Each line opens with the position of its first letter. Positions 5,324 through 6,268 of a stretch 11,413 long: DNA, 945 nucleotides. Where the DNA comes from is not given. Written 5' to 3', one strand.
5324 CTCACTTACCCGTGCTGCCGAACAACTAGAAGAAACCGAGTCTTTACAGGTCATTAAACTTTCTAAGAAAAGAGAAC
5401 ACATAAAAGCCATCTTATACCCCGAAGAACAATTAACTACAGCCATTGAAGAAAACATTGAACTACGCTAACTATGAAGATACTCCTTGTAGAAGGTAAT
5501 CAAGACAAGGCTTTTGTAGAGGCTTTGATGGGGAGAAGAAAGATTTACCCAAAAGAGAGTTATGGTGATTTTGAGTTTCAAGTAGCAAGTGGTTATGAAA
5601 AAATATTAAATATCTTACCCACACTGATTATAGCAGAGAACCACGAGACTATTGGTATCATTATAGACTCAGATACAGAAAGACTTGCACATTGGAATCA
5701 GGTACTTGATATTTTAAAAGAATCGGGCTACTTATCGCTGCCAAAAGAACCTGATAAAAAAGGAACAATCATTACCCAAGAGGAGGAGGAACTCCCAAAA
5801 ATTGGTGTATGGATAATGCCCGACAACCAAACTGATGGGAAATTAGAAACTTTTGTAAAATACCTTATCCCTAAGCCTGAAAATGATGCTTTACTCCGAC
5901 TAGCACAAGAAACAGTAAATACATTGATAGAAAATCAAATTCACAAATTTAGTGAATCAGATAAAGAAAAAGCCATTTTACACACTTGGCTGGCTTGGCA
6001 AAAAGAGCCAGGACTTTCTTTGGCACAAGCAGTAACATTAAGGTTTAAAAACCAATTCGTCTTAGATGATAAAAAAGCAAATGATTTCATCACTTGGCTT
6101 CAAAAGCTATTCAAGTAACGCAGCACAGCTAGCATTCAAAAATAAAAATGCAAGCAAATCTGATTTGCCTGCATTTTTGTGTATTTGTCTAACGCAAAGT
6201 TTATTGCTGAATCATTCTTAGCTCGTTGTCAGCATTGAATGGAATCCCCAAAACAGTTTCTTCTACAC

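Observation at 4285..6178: Compact AT-rich two-gene ATPase + TOPRIM cassette (split OLD-like) not matching a canonical named defence system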

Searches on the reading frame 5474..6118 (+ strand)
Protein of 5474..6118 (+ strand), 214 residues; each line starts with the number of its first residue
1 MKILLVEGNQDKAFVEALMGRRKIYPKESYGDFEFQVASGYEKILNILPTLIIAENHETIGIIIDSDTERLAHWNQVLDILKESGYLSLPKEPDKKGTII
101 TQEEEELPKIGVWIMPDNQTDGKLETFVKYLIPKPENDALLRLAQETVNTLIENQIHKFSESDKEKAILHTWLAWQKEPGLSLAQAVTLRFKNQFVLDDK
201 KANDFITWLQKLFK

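Call 3: search_protein_families(library=pfam, proteins=[window:5474-6118:+], max_evalue=1)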
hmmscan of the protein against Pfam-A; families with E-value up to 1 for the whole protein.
window:5474-6118:+ (214 aa): 2 families
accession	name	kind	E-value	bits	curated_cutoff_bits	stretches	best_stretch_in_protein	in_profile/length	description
PF11536.14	DUF3226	-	1.5e-60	205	27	1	2-214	2-208/208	Protein of unknown function (DUF3226)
PF20469.4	OLD-like_TOPRIM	-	0.17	12.9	23.2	1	2-23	5-26/67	Overcoming lysogenization defect protein-like, TOPRIM domain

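Call 4: search_protein_families(library=padloc, proteins=[window:5474-6118:+], max_evalue=1)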
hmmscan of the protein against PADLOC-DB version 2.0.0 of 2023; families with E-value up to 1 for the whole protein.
window:5474-6118:+ (214 aa): 4 families
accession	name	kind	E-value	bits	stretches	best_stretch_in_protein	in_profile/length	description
PDLC04624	PDC-M38B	-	1.3e-53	180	1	3-213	15-218/220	-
PDLC04623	PDC-M38B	-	6.7e-43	145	1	2-214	4-219/219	-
PDLC04614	PDC-M38B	-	9.8e-07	26.7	1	95-182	161-249/281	-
PDLC04194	HEC-01B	-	0.012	13.4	1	4-69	8-69/204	-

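Call 5: search_protein_families(library=ncbifam, proteins=[window:5474-6118:+], max_evalue=1)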
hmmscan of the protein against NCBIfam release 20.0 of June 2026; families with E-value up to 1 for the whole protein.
window:5474-6118:+ (214 aa): 0 families

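Call 10: search_solved_structures(query=window:5474-6118:+, max_evalue=10, show_alignments=2)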
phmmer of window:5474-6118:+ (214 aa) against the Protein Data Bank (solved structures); distinct sequences matched with E-value up to 10: 0.

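Call 11: find_homologous_proteins(query=window:5474-6118:+, max_evalue=0.001)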
Query window:5474-6118:+ (214 aa): 444 proteins with E <= 0.001 among 563 candidates; the best 120 are listed.
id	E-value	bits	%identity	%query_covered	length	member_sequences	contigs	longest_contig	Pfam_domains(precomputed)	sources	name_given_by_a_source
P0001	3.5e-137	473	100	100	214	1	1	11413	PF11536.15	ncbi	-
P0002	1.6e-121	421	87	100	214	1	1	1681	PF11536.15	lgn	-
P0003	1.6e-71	258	60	98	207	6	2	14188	PF11536.15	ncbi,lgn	-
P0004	1.7e-69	252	54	100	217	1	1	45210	PF11536.15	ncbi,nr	ncbi:MAG: DUF3226 domain-containing protein [Microscillaceae bacterium]|nr:DUF3226 domain-containing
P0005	2.7e-51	192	48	100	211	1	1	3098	PF11536.15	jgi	jgi:hypothetical protein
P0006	1.9e-50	189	49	100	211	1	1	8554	PF11536.15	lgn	-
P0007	5.8e-49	184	47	100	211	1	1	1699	PF11536.15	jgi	-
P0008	1.1e-44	170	45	100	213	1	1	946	PF11536.15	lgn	-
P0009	1.0e-38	151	38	99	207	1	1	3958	PF11536.15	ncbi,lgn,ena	-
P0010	1.6e-38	150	40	99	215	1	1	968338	PF11536.15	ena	-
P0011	2.9e-38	150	42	98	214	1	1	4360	PF11536.15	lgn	-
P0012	1.1e-37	148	42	98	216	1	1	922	PF11536.15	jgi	jgi:hypothetical protein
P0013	1.6e-37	147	39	99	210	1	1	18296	PF11536.15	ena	-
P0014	3.6e-37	146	38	99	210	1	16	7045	PF11536.15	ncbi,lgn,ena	-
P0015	4.0e-37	146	36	99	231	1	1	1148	PF11536.15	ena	-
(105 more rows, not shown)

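Call 15: find_encoding_contigs(protein=P0004, flank=10000, max_places=3)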
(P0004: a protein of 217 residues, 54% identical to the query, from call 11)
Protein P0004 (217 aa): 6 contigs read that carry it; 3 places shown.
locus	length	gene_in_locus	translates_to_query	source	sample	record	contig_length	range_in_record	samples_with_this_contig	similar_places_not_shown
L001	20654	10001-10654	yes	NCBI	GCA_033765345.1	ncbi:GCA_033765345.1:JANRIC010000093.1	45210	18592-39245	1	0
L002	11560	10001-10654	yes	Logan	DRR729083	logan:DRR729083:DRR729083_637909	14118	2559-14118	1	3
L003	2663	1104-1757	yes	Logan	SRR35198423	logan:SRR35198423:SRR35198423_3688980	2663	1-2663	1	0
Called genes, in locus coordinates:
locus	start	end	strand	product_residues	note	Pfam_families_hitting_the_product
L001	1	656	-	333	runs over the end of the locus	-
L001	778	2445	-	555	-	PF00128:Alpha-amylase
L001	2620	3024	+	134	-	PF00903:Glyoxalase, PF13669:Glyoxalase_4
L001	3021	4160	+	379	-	PF07690:MFS_1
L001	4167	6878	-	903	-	PF07995:GSDH, PF07679:I-set, PF13895:Ig_2 (weak), PF13927:Ig_3, PF07691:PA14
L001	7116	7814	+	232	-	PF01370:Epimerase (weak), PF13460:NAD_binding_10 (weak), PF08732:HIM1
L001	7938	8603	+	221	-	PF01810:LysE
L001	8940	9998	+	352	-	PF02463:SMC_N, PF13175:AAA_15, PF13476:AAA_23 (weak), PF13304:AAA_21, PF13175:AAA_15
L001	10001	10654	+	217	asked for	PF11536:DUF3226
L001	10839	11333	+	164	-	-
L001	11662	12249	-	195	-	-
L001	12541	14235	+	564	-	PF00749:tRNA-synt_1c, PF03950:tRNA-synt_1c_C, PF20974:tRNA-synt_1c_C2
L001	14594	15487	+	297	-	-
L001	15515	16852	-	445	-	PF03109:ABC1, PF00069:Pkinase (weak), PF01636:APH (faint)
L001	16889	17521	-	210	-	PF17931:TetR_C_23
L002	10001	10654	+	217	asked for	PF11536:DUF3226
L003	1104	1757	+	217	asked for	PF11536:DUF3226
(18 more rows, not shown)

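Call 16: find_encoding_contigs(protein=P0003, flank=8000, max_places=3)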
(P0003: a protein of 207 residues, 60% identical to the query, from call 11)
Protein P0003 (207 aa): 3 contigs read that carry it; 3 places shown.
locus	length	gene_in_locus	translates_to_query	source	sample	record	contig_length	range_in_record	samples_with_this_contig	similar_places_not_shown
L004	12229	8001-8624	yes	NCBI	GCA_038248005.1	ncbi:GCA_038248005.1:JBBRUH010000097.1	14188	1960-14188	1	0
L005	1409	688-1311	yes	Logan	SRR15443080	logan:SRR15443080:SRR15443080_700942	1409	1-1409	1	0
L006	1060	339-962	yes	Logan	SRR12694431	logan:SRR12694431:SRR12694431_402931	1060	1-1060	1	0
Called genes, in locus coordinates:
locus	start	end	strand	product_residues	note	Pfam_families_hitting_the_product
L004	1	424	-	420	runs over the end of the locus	PF07228:SpoIIE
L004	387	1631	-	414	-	PF12911:OppC_N, PF00528:BPD_transp_1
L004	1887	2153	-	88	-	-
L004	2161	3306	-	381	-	PF13506:Glyco_transf_21, PF00535:Glycos_transf_2, PF10111:Glyco_tranf_2_2 (weak), PF13641:Glyco_tranf_2_3, PF13632:Glyco_trans_2_3 (weak)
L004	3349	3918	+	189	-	PF02075:RuvC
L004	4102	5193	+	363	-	PF00144:Beta-lactamase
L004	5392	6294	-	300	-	PF05552:MS_channel_1st_1 (weak), PF21088:MS_channel_1st, PF00924:MS_channel_2nd, PF21082:MS_channel_3rd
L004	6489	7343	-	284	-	PF13509:S1_2, PF17783:WHD_CvfB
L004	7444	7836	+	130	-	PF02463:SMC_N (weak), PF13175:AAA_15, PF13476:AAA_23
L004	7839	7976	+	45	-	-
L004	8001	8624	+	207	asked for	PF11536:DUF3226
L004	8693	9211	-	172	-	PF00156:Pribosyltran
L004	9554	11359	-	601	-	PF01433:Peptidase_M1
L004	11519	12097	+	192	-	-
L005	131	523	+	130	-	PF02463:SMC_N (weak), PF13175:AAA_15, PF13476:AAA_23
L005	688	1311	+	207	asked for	PF11536:DUF3226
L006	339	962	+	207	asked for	PF11536:DUF3226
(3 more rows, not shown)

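Call 17: find_encoding_contigs(protein=P0001, flank=10000, max_places=3)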
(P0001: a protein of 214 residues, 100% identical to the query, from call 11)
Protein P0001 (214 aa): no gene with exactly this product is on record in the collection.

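Call 20: predict_structure(alignment_id=A1)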
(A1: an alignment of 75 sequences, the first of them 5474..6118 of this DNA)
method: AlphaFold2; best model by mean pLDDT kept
length: 214 residues; sequences in the alignment: 75
mean_pLDDT: 93.6   pTM: 0.87
mean pLDDT of the five models: 93.6, 92.7, 91.5, 90.9, 90.6
residues with pLDDT >= 90: 187; 70-90: 27; 50-70: 0; < 50: 0
segments of 3 or more residues with pLDDT < 50: none
pLDDT, mean of each block of 10 residues (from residue 1): 96 96 95 96 96 92 91 95 94 96 87 94 93 93 97 97 93 91 91 88 95 96
secondary structure, 60 per line:
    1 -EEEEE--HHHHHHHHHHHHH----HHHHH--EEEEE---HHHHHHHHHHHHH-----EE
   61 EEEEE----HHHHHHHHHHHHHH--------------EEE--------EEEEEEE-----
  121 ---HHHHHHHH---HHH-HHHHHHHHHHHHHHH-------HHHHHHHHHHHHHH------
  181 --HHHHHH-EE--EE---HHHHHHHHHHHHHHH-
elements in order: E2-6 H9-21 H26-30 E33-37 H41-53 E59-65 H70-83 E98-100 E109-115 H124-131 H139-153 H161-174 H183-188 H199-213

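Call 28: search_solved_structures(query=A1, max_evalue=10, show_alignments=5)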
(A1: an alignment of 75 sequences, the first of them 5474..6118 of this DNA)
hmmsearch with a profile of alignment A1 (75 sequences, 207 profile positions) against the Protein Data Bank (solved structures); distinct sequences matched with E-value up to 10: 17.
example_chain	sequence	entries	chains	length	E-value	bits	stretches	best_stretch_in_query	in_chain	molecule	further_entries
4rzp_A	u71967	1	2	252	1.5e-06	30.9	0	119-151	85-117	Engineered Protein OR366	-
2jvf_A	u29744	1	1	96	0.52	12.8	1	25-90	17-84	de novo protein M7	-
3pm8_A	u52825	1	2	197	0.57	12.7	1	30-91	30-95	Calcium-dependent protein kinase 2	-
7y6l_L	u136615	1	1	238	0.92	12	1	161-177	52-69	Ab816 light chain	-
7dwt_L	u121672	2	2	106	1.2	11.7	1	161-177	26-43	Anti-dengue virus human monoclonal antibody 1C19 Fab light chain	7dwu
9bnp_L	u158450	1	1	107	1.4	11.5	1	161-177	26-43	V033-a.01 light chain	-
7xd2_J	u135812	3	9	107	1.5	11.4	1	163-183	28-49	L chian of antibody 10-5B | 10-5B L chain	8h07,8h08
7tjq_B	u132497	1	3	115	1.5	11.3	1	161-177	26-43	SAN27-14 Fab light chain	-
8ux9_A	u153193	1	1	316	1.6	11.3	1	1-45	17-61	AriB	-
8to9_F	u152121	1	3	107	1.6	11.2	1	162-177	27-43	TRNM-f*01 light chain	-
8v46_D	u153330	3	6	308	1.6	11.2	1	1-44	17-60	AriB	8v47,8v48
7whz_E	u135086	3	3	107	1.7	11.1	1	161-177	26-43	IG c934_light_IGKV1-5_IGKJ1 | light chain of XMA01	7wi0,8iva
9uvi_A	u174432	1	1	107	1.8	11.1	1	163-180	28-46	BBM.1 light chain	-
6rcs_B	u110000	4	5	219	1.8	11.1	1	162-182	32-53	R5.016 light chain | Monoclonal antibody R5.016 light chain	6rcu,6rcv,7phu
6tys_L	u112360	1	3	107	1.9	11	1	163-180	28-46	5B3 antibody light chain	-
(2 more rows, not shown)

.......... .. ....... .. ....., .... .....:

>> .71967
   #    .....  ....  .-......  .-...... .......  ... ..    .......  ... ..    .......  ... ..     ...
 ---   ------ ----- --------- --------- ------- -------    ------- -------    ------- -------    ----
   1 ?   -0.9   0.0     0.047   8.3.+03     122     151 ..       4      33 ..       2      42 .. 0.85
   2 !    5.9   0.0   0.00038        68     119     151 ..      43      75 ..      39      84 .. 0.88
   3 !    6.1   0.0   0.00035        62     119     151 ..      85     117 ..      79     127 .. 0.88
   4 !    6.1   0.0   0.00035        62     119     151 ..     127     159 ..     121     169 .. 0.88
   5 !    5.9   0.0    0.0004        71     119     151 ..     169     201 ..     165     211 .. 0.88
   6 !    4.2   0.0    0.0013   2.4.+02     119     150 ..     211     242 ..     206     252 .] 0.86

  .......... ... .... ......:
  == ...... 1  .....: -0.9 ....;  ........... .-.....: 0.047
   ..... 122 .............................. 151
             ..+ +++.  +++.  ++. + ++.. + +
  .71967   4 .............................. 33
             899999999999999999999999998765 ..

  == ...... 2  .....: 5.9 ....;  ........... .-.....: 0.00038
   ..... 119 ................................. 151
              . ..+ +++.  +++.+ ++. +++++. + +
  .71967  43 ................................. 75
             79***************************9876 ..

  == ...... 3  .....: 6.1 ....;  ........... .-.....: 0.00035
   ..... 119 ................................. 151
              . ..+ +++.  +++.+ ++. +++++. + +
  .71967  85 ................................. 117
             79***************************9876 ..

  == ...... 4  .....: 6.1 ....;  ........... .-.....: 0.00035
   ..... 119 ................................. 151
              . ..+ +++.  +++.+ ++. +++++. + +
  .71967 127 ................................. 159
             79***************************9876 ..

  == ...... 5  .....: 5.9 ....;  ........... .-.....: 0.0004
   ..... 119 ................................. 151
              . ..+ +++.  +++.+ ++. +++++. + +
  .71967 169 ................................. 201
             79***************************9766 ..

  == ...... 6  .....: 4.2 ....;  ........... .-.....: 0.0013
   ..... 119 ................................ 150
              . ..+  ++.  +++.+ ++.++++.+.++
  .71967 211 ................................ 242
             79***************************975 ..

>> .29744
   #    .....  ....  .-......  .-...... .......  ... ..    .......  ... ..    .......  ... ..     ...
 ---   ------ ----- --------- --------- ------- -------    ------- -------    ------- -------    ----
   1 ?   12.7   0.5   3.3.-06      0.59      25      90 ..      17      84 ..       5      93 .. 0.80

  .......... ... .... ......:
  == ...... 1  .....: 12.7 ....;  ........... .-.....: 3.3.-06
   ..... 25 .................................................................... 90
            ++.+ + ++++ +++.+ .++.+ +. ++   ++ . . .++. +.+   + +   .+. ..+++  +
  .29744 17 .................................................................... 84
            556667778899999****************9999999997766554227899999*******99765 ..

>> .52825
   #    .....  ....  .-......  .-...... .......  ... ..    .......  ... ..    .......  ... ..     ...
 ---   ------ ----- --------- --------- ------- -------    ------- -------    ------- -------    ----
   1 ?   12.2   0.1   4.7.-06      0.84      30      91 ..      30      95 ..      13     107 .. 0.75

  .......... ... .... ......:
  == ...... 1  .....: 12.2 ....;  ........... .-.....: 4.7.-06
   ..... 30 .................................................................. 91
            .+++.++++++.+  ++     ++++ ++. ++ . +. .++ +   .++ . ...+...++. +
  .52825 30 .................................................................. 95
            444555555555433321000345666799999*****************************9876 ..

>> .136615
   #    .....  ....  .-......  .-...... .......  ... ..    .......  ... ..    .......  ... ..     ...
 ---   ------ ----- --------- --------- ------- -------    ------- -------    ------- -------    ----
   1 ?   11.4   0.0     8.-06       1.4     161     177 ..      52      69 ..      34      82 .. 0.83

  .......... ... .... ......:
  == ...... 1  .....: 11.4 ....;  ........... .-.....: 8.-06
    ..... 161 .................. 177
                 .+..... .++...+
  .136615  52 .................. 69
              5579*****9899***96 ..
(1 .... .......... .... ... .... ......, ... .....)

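Call 30: fold_search(model_id=the predicted structure, library=pdb)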
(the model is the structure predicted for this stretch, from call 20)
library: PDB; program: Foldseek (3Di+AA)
matches with E <= 10: 899; with E <= 0.001: 0
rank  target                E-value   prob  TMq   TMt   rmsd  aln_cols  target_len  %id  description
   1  6njx                  4.6e-03  1.00  0.46  0.48   8.5       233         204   14  C-terminal region of the Xanthomonas campestris pv. campestris OLD protein phased with mercury (released 2019-08-07)
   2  6njv                  4.9e-03  0.99  0.39  0.41  11.8       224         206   14  C-terminal region of the Xanthomonas campestris pv. campestris OLD protein phased with iodine (released 2019-08-07)
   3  6njw                  6.6e-03  0.98  0.42  0.43  10.2       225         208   16  C-terminal region of the Xanthomonas campestris pv. campestris OLD protein phased with platinum (released 2019-08-07)
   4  6nk8_B                6.6e-03  0.98  0.42  0.43   8.5       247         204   12  C-terminal region of the Burkholderia pseudomallei OLD protein (released 2019-08-07)
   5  6nk8_A                6.6e-03  0.97  0.40  0.42   8.8       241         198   16  C-terminal region of the Burkholderia pseudomallei OLD protein (released 2019-08-07)
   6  7w9y_A                2.4e-02  0.28  0.23  0.16  13.4       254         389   14  Crystal structure of Bacillus subtilis YugJ in complex with NADP and nickel (released 2022-12-07)
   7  7sge_B                4.6e-02  0.84  0.33  0.45  16.9       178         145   12  I53-50 nanoparticle core reconstructed from GPC-I53-50NP by focused refinement (released 2022-10-12)
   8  7w9z_A                4.9e-02  0.28  0.26  0.18  12.3       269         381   13  Crystal structure of Bacillus subtilis YugJ in complex with NADP and nitrate (released 2022-12-07)
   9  8uav_A                6.2e-02  0.75  0.29  0.27   6.0       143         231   15  Cryo-EM Structure of Brucella Abortus Lumazine Synthase (BLS) Engineered with Shiga Toxin I subunit B (Stx1B) (released 2025-03-26)
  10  7w9y_D                8.3e-02  0.20  0.23  0.15  12.4       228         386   15  Crystal structure of Bacillus subtilis YugJ in complex with NADP and nickel (released 2022-12-07)
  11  6wxw_A                8.3e-02  0.15  0.22  0.14  19.6       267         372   11  crystal structure of apo Card1 (released 2020-12-30)
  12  7w9y_B                9.3e-02  0.20  0.23  0.15  12.7       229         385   15  Crystal structure of Bacillus subtilis YugJ in complex with NADP and nickel (released 2022-12-07)
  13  3g17_D                9.9e-02  0.10  0.20  0.17  18.1       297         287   11  Structure of putative 2-dehydropantoate 2-reductase from staphylococcus aureus (released 2009-03-24)
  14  9i2f_A                1.0e-01  0.77  0.48  0.21   7.0       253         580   11  Cryo-EM structure of retron Eco2 (Ec67) (released 2026-02-04)
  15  4yca_A                1.1e-01  0.11  0.21  0.18  17.5       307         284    9  Evidence of Kinetic Cooperativity in dimeric Ketopantoate Reductase from Staphylococcus aureus (released 2015-03-11)
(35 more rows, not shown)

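Call 33: find_related_loci(query=A1, collection=viral_contigs, flank=8000)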
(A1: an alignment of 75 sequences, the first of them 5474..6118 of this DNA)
Query A1 (214 aa) in viral_contigs; peptide patterns used: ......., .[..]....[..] (x = any residue, [..] = any of these).
33 stretches matched a pattern; 1 encode a relative of the query (tblastn E <= 1e-3); 1 distinct loci.
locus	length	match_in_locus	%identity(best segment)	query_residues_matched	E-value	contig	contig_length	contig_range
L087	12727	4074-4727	34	2-214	2e-29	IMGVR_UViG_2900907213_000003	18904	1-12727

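Call 34: find_related_loci(query=A1, collection=metagenome_contigs, flank=8000)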
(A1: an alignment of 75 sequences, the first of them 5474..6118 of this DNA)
Query A1 (214 aa) in metagenome_contigs; peptide patterns used: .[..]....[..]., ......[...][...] (x = any residue, [..] = any of these).
600 stretches matched a pattern (row limit reached: there are more); 565 encode a relative of the query (tblastn E <= 1e-3); the best 80 are kept; 80 distinct loci.
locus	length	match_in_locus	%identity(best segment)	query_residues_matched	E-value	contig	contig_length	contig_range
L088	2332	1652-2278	47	2-214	2e-62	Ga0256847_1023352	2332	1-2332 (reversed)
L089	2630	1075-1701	47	2-214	2e-61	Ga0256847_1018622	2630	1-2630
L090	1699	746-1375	47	1-214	2e-57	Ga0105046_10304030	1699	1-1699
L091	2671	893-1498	42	4-214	4e-44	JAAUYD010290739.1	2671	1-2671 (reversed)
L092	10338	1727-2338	37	2-213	6e-44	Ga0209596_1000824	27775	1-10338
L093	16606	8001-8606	36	2-213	2e-43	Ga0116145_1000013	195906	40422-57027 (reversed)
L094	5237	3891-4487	37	3-213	2e-43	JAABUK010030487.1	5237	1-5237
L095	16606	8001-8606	36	2-213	2e-43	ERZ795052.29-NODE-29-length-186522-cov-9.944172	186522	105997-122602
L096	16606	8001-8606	36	2-213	2e-43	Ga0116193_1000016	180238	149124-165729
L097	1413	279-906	51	2-214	3e-49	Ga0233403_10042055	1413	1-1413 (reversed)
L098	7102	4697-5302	38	2-213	1e-42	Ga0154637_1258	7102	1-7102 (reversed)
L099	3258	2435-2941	43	40-213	4e-42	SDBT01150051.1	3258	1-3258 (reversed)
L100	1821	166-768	38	2-213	4e-42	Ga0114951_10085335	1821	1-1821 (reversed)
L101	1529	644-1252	36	2-213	6e-43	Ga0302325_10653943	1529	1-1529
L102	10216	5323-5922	36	2-213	3e-41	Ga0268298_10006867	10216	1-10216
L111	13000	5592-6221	39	4-214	1e-39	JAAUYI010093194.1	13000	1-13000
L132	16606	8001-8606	36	2-213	3e-38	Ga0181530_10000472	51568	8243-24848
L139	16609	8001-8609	36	2-213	4e-38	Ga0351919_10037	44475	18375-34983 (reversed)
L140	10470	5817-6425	37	2-213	9e-38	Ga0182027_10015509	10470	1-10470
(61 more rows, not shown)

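Call 44: search_protein_families(library=pfam, alignment_id=A3, max_evalue=0.00001)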
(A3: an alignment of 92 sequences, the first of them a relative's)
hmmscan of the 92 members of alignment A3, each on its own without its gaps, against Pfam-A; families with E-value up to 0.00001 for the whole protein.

A. member 1, L093:4163-4924:- (253 aa): 0 families

B. families by the number of members that match (of 92 scanned): 95 families (the first 25 are shown)
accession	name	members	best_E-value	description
PF13304.12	AAA_21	3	2.2e-16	AAA domain, putative AbiEii toxin, Type IV TA system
PF06182.17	ABC2_membrane_6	2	1.9e-68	ABC-2 family transporter protein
PF06634.17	DUF1156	2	2.5e-32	Protein of unknown function (DUF1156)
PF00072.30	Response_reg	2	6.5e-32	Response regulator receiver domain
PF00534.26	Glycos_transf_1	2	6e-30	Glycosyl transferases group 1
PF03235.19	GmrSD_N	2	1.7e-29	GmrSD restriction endonuclease, N-terminal domain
PF00535.33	Glycos_transf_2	2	6.4e-29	Glycosyl transferase family 2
PF13692.12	Glyco_trans_1_4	2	6.6e-29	Glycosyl transferases group 1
PF13175.12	AAA_15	2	6.4e-25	AAA ATPase domain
PF01408.29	GFO_IDH_MocA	2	9.7e-22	Oxidoreductase family, NAD-binding Rossmann fold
PF13519.12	VWA_2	2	6.1e-17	von Willebrand factor type A domain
PF13579.12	Glyco_trans_4_4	2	2.1e-12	Glycosyl transferase 4-like domain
PF01019.26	G_glu_transpept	1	1e-186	Gamma-glutamyltranspeptidase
PF00873.25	ACR_tran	1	3.3e-178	AcrB/AcrD/AcrF family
PF01041.23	DegT_DnrJ_EryC1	1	2.4e-127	DegT/DnrJ/EryC1/StrS aminotransferase family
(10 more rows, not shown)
